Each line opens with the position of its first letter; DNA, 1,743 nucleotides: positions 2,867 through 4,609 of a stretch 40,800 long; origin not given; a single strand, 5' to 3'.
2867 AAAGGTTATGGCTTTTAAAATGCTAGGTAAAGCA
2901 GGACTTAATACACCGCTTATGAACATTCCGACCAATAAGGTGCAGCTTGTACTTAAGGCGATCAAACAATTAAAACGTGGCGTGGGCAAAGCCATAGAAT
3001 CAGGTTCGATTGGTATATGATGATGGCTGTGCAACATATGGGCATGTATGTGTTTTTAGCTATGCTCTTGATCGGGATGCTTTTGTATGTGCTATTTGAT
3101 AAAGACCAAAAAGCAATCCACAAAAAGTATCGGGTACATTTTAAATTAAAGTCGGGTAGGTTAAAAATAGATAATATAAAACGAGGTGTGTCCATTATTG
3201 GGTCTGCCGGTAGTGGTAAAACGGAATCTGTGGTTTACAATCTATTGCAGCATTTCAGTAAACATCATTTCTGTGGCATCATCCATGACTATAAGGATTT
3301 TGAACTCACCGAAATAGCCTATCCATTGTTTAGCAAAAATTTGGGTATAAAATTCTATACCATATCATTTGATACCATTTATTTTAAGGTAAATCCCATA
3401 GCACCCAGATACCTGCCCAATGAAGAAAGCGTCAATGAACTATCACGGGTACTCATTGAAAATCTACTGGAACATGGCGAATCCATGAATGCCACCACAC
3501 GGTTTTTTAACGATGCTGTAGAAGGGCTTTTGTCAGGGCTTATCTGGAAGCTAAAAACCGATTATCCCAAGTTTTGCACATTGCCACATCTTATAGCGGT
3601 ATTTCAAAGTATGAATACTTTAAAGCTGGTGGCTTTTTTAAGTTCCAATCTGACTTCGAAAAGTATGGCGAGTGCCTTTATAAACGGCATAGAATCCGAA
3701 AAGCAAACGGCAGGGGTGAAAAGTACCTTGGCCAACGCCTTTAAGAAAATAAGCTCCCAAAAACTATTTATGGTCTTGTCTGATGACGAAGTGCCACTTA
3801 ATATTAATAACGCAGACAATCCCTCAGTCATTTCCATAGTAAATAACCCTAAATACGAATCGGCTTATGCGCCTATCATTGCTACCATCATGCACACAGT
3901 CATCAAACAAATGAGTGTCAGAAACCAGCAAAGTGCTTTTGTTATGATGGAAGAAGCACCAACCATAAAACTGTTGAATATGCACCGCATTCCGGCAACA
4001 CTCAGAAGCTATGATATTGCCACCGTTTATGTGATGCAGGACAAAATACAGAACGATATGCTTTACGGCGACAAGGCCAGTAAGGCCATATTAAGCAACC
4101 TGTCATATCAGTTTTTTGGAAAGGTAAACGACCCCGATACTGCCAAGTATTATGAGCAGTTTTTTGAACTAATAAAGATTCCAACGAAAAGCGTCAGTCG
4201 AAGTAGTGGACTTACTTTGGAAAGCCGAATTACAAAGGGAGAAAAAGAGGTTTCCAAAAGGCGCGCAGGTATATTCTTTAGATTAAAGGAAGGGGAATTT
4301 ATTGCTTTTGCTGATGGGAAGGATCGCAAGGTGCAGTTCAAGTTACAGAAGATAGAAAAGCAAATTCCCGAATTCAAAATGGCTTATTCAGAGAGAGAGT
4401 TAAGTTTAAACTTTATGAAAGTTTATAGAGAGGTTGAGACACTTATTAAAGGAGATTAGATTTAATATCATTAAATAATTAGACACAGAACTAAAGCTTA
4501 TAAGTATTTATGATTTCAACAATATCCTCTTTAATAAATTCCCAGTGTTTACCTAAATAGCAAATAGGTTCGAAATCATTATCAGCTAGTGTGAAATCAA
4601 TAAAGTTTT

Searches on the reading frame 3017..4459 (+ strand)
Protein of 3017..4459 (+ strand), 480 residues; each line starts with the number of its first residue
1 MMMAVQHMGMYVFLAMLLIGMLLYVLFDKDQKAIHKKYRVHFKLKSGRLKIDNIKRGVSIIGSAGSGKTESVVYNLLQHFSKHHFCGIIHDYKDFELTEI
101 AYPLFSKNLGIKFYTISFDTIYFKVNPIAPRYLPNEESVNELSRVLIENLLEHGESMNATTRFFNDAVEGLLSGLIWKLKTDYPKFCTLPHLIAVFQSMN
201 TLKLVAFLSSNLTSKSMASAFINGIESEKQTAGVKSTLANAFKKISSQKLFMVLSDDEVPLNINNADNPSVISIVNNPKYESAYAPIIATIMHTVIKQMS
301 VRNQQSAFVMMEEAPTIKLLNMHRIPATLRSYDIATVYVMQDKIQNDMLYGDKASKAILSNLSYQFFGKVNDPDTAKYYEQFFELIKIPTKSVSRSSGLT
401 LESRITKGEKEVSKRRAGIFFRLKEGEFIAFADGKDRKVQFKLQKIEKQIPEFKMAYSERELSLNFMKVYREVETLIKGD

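Call 53: search_protein_families(library=pfam, proteins=[window:3017-4459:+], max_evalue=0.001)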
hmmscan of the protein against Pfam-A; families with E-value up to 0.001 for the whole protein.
window:3017-4459:+ (480 aa): 3 families
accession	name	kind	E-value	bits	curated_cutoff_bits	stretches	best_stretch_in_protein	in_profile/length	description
PF10412.15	TrwB_AAD_bind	-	1e-13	51.4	20.5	1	161-398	106-338/387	Type IV secretion-system coupling protein DNA-binding domain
PF12696.13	TraG-D_C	-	6.2e-12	46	22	1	309-383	4-79/126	TraM recognition site of TraD and TraG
PF02534.20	T4SS-DNA_transf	-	6.3e-12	45.5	20.1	1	56-404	45-403/468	Type IV secretory system Conjugative DNA transfer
